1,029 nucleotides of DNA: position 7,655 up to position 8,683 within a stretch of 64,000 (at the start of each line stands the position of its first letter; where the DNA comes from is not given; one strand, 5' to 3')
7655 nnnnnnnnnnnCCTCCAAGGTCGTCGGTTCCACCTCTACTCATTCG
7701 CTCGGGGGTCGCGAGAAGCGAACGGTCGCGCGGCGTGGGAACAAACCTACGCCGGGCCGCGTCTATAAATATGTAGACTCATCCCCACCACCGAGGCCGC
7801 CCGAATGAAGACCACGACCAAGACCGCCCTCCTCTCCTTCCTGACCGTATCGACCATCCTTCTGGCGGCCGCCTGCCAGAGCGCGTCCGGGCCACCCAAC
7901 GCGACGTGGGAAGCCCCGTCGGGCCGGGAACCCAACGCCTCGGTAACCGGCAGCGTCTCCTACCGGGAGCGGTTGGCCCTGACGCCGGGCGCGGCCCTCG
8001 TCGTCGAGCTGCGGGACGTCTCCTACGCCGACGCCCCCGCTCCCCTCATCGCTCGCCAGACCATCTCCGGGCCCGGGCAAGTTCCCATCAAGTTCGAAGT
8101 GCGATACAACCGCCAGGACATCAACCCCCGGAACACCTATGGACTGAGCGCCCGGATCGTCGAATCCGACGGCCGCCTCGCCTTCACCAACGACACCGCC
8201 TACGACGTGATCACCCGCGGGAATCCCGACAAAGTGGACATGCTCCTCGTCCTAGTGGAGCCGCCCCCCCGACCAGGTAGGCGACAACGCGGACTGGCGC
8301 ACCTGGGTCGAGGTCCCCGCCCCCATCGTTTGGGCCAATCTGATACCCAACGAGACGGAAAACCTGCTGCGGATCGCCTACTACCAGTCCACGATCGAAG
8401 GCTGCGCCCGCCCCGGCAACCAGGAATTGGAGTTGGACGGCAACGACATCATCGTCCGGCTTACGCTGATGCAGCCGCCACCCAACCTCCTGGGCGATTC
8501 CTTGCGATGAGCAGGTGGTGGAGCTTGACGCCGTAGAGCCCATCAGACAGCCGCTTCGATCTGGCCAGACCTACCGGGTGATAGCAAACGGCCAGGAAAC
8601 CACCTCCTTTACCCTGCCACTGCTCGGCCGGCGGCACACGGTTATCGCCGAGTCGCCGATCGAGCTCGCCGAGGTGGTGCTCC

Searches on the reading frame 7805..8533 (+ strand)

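Call 40: search_protein_families(library=pfam, proteins=[window:7805-8533:+], max_evalue=0.0001)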
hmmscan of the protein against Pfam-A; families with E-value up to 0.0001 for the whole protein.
window:7805-8533:+ (243 aa): 1 family
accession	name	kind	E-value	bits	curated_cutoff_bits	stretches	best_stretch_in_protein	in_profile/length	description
PF09619.16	YscW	-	3.7e-32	111.3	22.6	1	43-147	2-106/107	Type III secretion system lipoprotein chaperone (YscW)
